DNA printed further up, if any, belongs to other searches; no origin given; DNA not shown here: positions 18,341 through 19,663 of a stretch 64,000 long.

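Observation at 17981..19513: Shikimate-pathway enzyme AroQ and a ketopantoate-reductase-family reductase stranded inside the glycan locus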

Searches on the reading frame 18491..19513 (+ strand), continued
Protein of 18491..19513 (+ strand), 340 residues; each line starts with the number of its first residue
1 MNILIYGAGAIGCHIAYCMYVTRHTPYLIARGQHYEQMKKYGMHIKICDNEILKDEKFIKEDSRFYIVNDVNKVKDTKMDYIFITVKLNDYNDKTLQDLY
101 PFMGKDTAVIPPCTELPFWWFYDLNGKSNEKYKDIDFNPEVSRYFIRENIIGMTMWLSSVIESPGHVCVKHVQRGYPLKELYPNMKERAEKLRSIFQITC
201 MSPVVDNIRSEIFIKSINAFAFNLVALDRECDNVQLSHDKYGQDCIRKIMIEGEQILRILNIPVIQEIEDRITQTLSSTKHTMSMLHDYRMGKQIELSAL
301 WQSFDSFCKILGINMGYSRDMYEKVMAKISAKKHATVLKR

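Call 47: search_protein_families(library=pfam, proteins=[L005:12021-12263:+, L005:13762-15309:+, L005:17561-18412:+, L005:18422-19624:+, L005:19810-20259:+, L005:8122-8817:-, L005:6656-8125:-, L005:5590-6636:-, L005:4598-5593:-], max_evalue=0.01)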
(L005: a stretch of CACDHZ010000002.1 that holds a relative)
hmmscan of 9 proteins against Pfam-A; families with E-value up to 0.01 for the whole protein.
L005:12021-12263:+ (80 aa): 0 families

L005:13762-15309:+ (515 aa): 0 families

L005:17561-18412:+ (283 aa): 0 families

L005:18422-19624:+ (400 aa): 5 families
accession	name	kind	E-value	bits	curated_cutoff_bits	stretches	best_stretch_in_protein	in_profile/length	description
PF13599.13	Pentapeptide_4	-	4.4e-10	39.9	38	1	8-79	7-78/78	Pentapeptide repeat region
PF00805.28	Pentapeptide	-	3.1e-08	33.4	20.2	2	55-82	4-31/40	Pentapeptide repeats (8 copies)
PF05721.19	PhyH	-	3.4e-07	31.2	22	1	161-358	5-211/213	Phytanoyl-CoA dioxygenase (PhyH)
PF13576.12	Pentapeptide_3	-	0.0036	17.9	27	0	35-70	2-39/48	Pentapeptide repeats (9 copies)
PF23894.2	LD_SV2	-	0.0066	17.2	29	1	5-77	18-90/92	SV2A/B/C luminal domain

L005:19810-20259:+ (149 aa): 0 families

L005:8122-8817:- (231 aa): 2 families
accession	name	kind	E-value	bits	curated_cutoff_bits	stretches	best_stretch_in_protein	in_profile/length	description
PF02348.25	CTP_transf_3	-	1.7e-28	100.4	22.6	1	3-143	1-137/217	Cytidylyltransferase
PF22985.3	KH_BICC1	-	0.0097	16.1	27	0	47-90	14-52/73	Protein bicaudal C homolog 1, KH-like domain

L005:6656-8125:- (489 aa): 1 family
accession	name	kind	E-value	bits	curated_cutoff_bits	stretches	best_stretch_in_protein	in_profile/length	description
PF07995.17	GSDH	-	7.3e-29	101.5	25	1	189-455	66-312/332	Glucose / Sorbosone dehydrogenase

L005:5590-6636:- (348 aa): 5 families
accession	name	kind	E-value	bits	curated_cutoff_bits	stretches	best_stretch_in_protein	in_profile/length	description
PF02894.22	GFO_IDH_MocA_C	-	1.3e-18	68.1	22.9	1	144-334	12-215/218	Oxidoreductase family, C-terminal alpha/beta domain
PF01408.29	GFO_IDH_MocA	-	9.5e-15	55.8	24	1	6-120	2-116/120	Oxidoreductase family, NAD-binding Rossmann fold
PF22725.1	GFO_IDH_MocA_C3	-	2.8e-13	50.4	27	1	143-250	15-122/124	GFO/IDH/MocA C-terminal domain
PF08235.19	LNS2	-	0.00014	21.8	32.3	1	90-148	139-197/226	LNS2 (Lipin/Ned1/Smp2)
PF19051.5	GFO_IDH_MocA_C2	-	0.0019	18.2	23.3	1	162-205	74-117/254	Oxidoreductase family, C-terminal alpha/beta domain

L005:4598-5593:- (331 aa): 2 families
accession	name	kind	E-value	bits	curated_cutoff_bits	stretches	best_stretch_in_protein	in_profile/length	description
PF08501.16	Shikimate_dh_N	-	1.3e-12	48.2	27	1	32-109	7-83/83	Shikimate dehydrogenase substrate binding domain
PF01488.26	Shikimate_DH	-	0.0022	18.5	24.3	0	135-208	11-84/138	Shikimate / quinate 5-dehydrogenase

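Call 51: search_protein_families(library=pfam, proteins=[L005:641-1792:-, L005:1800-2825:-, L005:2773-3699:-, L005:3715-4605:-, L137:5181-6572:-, L005:4598-5593:-], max_evalue=0.001)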
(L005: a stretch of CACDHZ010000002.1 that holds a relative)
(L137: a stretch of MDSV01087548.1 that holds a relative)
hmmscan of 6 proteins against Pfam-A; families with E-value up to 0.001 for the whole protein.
L005:641-1792:- (383 aa): 1 family
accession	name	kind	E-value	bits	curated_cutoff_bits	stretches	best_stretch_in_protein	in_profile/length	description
PF13378.12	MR_MLE_C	-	7.4e-18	65.5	29.4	1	192-369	35-216/219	Enolase C-terminal domain-like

L005:1800-2825:- (341 aa): 1 family
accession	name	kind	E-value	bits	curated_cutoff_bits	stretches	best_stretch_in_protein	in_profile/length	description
PF01408.29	GFO_IDH_MocA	-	1e-09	39.5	24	1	23-128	1-107/120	Oxidoreductase family, NAD-binding Rossmann fold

L005:2773-3699:- (308 aa): 2 families
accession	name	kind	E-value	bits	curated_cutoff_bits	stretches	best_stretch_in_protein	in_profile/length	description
PF13186.11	SPASM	-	3.4e-14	53.3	21.5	1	220-286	1-67/67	Iron-sulfur cluster-binding domain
PF04055.27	Radical_SAM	-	2.3e-09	38.1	29.5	1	41-154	2-111/166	Radical SAM superfamily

L005:3715-4605:- (296 aa): 2 families
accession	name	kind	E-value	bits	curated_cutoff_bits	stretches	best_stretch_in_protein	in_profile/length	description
PF00793.26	DAHP_synth_1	-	5e-52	176.9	25.5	1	37-285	9-264/270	DAHP synthetase I family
PF03102.20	NeuB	-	3.1e-05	24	22.1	1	94-159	52-118/241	NeuB family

L137:5181-6572:- (463 aa): 0 families

L005:4598-5593:- (331 aa): 1 family
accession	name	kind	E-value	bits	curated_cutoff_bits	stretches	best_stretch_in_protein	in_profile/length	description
PF08501.16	Shikimate_dh_N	-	1.3e-12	48.2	27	1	32-109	7-83/83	Shikimate dehydrogenase substrate binding domain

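Call 52: search_protein_families(library=ncbifam, proteins=[L005:4598-5593:-, L005:3715-4605:-, L005:2773-3699:-, L005:1800-2825:-, L005:5590-6636:-, L005:8895-9998:+], max_evalue=0.00001)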
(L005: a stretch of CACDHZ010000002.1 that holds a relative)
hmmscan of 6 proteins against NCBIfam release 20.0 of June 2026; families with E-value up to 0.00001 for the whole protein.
L005:4598-5593:- (331 aa): 17 families
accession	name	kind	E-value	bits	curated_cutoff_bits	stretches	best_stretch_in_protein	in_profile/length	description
TIGR00507.1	aroE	equivalog_domain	6.4e-37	127.2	200.2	2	25-213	5-192/270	shikimate dehydrogenase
NF001319.0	PRK00258.3-3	equivalog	2.9e-33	115.1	252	1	24-213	10-198/279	shikimate dehydrogenase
NF001322.0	PRK00258.3-6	equivalog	1.6e-32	112.9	285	2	33-210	17-189/272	shikimate dehydrogenase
NF001315.0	PRK00258.2-4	equivalog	2.9e-31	108.7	413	2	29-213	15-207/284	shikimate dehydrogenase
NF001312.0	PRK00258.1-4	equivalog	2.7e-30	105.6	295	2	18-212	7-202/285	shikimate dehydrogenase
NF001314.0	PRK00258.2-2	equivalog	2.9e-30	105.3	248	2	25-213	12-206/290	shikimate dehydrogenase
NF001316.0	PRK00258.2-5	equivalog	6.4e-30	104.3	247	1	25-212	6-182/263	shikimate dehydrogenase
NF001311.0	PRK00258.1-3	equivalog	1.9e-26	92.9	235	1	18-313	3-253/279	shikimate dehydrogenase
NF001310.0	PRK00258.1-2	equivalog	1.2e-25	90.2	221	1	21-213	4-200/279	shikimate dehydrogenase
TIGR01809.1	Shik-DH-AROM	equivalog_domain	5e-25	88.2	196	1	19-184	4-172/282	shikimate dehydrogenase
NF009201.0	PRK12549.1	subfamily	2.9e-24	85.7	235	2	52-182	43-174/286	shikimate dehydrogenase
NF001313.0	PRK00258.2-1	equivalog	1.3e-21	77.4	431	2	28-171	16-161/290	shikimate dehydrogenase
NF009200.0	PRK12548.1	subfamily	7.2e-21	74.8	432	1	14-211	4-211/289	shikimate dehydrogenase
NF009202.0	PRK12550.1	equivalog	1.4e-16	60.6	306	1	78-210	62-189/272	shikimate 5-dehydrogenase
NF006802.0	PRK09310.1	equivalog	3.1e-16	59.2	598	1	73-205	266-396/477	bifunctional 3-dehydroquinate dehydratase/shikimate dehydrogenase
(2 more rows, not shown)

L005:3715-4605:- (296 aa): 8 families
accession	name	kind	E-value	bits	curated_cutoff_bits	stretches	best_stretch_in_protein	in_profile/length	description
NF006421.0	PRK08673.1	subfamily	3.9e-92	309.1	335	1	14-289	64-333/338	3-deoxy-7-phosphoheptulonate synthase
TIGR01361.1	DAHP_synth_Bsub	equivalog_domain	1.1e-80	270.7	267.75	1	24-283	5-258/260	3-deoxy-7-phosphoheptulonate synthase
NF009933.0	PRK13396.1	subfamily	5.6e-73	245.9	486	1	43-289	100-341/352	3-deoxy-7-phosphoheptulonate synthase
NF009239.0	PRK12595.1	equivalog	6e-68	229.4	279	1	11-287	86-355/360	bifunctional 3-deoxy-7-phosphoheptulonate synthase/chorismate mutase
NF041229.1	BagF_FevY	exception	2e-58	198.2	700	1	17-283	63-323/340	phospho-2-dehydro-3-deoxyheptonate aldolase BagF/FevY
TIGR01362.1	KDO8P_synth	equivalog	3.1e-29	101.9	314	1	47-288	5-255/258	3-deoxy-8-phosphooctulonate synthase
NF003543.0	PRK05198.1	equivalog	5.1e-29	101.1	242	1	45-288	18-270/273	3-deoxy-8-phosphooctulonate synthase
NF009109.0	PRK12457.1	equivalog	1.7e-21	76.7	457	1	47-287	19-270/281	3-deoxy-8-phosphooctulonate synthase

L005:2773-3699:- (308 aa): 11 families
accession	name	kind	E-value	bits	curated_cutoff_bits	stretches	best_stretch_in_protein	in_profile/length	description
TIGR04321.1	spiroSPASM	subfamily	4e-16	58.8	250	2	10-110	211-305/510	spiro-SPASM protein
TIGR04311.1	rSAM_Geo_metal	subfamily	7.3e-14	51.6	400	1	40-172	7-130/423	radical SAM/SPASM family putative metalloenzyme maturase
TIGR04317.1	W_rSAM_matur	equivalog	2.7e-12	46.5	380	1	39-154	7-111/349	tungsten cofactor oxidoreductase radical SAM maturase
NF033640.1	N_Twi_rSAM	subfamily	2.3e-11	43.4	170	1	219-302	4-85/398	twitch domain-containing radical SAM protein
NF001199.0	PRK00164.2-1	equivalog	1.1e-08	34.6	231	1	36-153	12-119/308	GTP 3',8-cyclase MoaA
NF045574.1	sacti_mat_StsB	exception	5.2e-08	32.2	625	0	32-143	92-196/466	StsB family radical SAM/SPASM domain sactipeptide maturase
TIGR02668.1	moaA_archaeal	equivalog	7.3e-08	31.7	325.25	1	36-153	10-117/303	GTP 3',8-cyclase MoaA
TIGR02666.1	moaA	equivalog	1.2e-07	31.1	284.05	1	37-152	11-122/336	GTP 3',8-cyclase MoaA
TIGR03977.1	rSAM_pair_HxsC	equivalog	2.3e-07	30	267.9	1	42-154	31-136/292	His-Xaa-Ser system radical SAM maturase HxsC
TIGR04038.1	tatD_link_rSAM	subfamily_domain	1.8e-06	27.9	129.7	1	40-153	12-123/192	TatD family nuclease-associated radical SAM protein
TIGR04085.1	rSAM_more_4Fe4S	domain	6.8e-06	26.4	27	0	225-290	5-69/93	SPASM domain-containing protein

L005:1800-2825:- (341 aa): 1 family
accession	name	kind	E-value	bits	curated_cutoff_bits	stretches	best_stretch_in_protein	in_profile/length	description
TIGR04380.1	myo_inos_iolG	equivalog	2.2e-08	33.4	355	1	22-133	1-114/330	inositol 2-dehydrogenase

L005:5590-6636:- (348 aa): 6 families
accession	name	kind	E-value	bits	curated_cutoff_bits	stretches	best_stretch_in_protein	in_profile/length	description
TIGR04380.1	myo_inos_iolG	equivalog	2.5e-19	69.3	355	1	5-332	2-326/330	inositol 2-dehydrogenase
NF007574.0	PRK10206.1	equivalog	8.5e-15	54.6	352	1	29-219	26-217/345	oxidoreductase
NF040723.1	UDP-GlcNAcDh_Arch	equivalog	4.2e-14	52.8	450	1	26-230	20-218/302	UDP-N-acetylglucosamine 3-dehydrogenase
NF008607.0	PRK11579.1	subfamily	1.1e-08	34.5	330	1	60-221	58-221/346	oxidoreductase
NF052479.1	LevoglcsnDh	equivalog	4.8e-08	32.1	650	1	60-204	66-217/386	levoglucosan dehydrogenase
NF041392.1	XylDh_Gfo6_Halo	equivalog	5.9e-06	25.3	350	1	63-188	79-204/350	D-xylose 1-dehydrogenase Gfo6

L005:8895-9998:+ (367 aa): 4 families
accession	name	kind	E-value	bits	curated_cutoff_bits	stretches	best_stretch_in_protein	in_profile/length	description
NF052479.1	LevoglcsnDh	equivalog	8.7e-15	54.3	650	1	71-208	70-204/386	levoglucosan dehydrogenase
NF040723.1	UDP-GlcNAcDh_Arch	equivalog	5.2e-14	52.5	450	1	62-273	48-241/302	UDP-N-acetylglucosamine 3-dehydrogenase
NF041392.1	XylDh_Gfo6_Halo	equivalog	6.7e-13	48.1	350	1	71-267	79-273/350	D-xylose 1-dehydrogenase Gfo6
TIGR04380.1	myo_inos_iolG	equivalog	1.7e-11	43.6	355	1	59-286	51-269/330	inositol 2-dehydrogenase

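Call 57: find_homologous_proteins(query=L005:4598-5593:-, max_evalue=1e-20)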
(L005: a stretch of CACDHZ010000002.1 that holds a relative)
Query L005:4598-5593:- (331 aa): 271 proteins with E <= 1e-20 among 8000 candidates; the best 120 are listed.
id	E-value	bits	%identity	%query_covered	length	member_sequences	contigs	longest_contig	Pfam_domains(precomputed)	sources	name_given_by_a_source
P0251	1.0e-195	667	95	100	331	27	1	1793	PF08501.17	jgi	-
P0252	1.4e-178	611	86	100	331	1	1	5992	PF08501.17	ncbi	-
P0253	3.6e-177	607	86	100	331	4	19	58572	PF08501.17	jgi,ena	-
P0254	4.4e-156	537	77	100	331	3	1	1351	PF08501.17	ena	-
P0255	6.4e-156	537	77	100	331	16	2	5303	PF08501.17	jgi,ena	-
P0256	2.8e-153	528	76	99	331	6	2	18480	PF08501.17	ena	-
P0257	3.1e-153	528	77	100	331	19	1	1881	PF08501.17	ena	-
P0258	1.2e-150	520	75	100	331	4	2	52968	PF08501.17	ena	-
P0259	7.0e-139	481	69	98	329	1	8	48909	PF08501.17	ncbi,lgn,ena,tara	tara:strand:+ start:99 stop:1088 length:990 start_codon:yes stop_codon:yes gene_type:complete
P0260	1.0e-138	480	71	99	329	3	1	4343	PF08501.17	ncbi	-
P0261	2.9e-133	462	68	98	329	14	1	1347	PF08501.17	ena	-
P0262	1.7e-129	450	66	100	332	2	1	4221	PF08501.17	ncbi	-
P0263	7.9e-126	438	64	100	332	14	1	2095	PF08501.17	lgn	-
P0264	4.5e-124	432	74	84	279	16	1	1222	PF08501.17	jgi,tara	tara:strand:- start:544 stop:1383 length:840 start_codon:yes stop_codon:yes gene_type:complete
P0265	7.8e-113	395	61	100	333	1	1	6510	PF08501.17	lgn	-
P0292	2.3e-84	302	50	93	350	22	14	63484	PF08501.17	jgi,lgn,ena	jgi:shikimate dehydrogenase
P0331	1.5e-72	263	45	98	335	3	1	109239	PF08501.17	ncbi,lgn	-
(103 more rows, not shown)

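Call 58: find_encoding_contigs(protein=P0292, flank=10000, max_places=4)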
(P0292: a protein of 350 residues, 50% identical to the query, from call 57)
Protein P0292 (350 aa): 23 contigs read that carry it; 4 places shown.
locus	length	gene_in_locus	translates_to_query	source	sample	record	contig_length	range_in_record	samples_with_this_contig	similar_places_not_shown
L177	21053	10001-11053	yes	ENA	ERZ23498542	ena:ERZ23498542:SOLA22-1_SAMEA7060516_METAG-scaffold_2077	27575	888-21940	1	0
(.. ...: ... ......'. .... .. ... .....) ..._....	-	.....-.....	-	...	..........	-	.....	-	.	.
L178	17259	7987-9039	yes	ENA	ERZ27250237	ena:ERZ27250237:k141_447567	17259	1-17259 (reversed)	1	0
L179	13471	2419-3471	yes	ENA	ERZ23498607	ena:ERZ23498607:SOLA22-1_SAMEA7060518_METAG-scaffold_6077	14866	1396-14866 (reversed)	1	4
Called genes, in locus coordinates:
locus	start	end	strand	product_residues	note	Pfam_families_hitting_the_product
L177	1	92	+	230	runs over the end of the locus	PF05175:MTS, PF06325:PrmA (faint), PF01728:FtsJ (weak), PF13847:Methyltransf_31 (weak)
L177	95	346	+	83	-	-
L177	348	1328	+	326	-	PF00195:Chal_sti_synt_N, PF08545:ACP_syn_III, PF08541:ACP_syn_III_C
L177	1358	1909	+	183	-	PF13302:Acetyltransf_3 (weak), PF13420:Acetyltransf_4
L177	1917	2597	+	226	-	PF00106:adh_short, PF01370:Epimerase (weak), PF13561:adh_short_C2, PF08659:KR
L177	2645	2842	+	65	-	-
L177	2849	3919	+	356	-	PF03102:NeuB, PF08666:SAF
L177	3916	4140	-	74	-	PF00550:PP-binding (weak)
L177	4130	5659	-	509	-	PF00501:AMP-binding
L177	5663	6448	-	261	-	PF02522:Antibiotic_NAT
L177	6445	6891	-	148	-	PF01575:MaoC_dehydratas (weak)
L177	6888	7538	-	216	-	PF13489:Methyltransf_23 (weak), PF08241:Methyltransf_11, PF08242:Methyltransf_12 (weak), PF13649:Methyltransf_25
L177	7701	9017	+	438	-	PF16254:DUF4910, PF09940:DUF2172, PF16221:HTH_47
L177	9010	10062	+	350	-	PF01408:GFO_IDH_MocA, PF02894:GFO_IDH_MocA_C, PF22725:GFO_IDH_MocA_C3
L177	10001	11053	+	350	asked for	PF08501:Shikimate_dh_N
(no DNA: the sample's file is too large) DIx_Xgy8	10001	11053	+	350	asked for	PF08501:Shikimate_dh_N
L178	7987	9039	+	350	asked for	PF08501:Shikimate_dh_N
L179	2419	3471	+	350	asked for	PF08501:Shikimate_dh_N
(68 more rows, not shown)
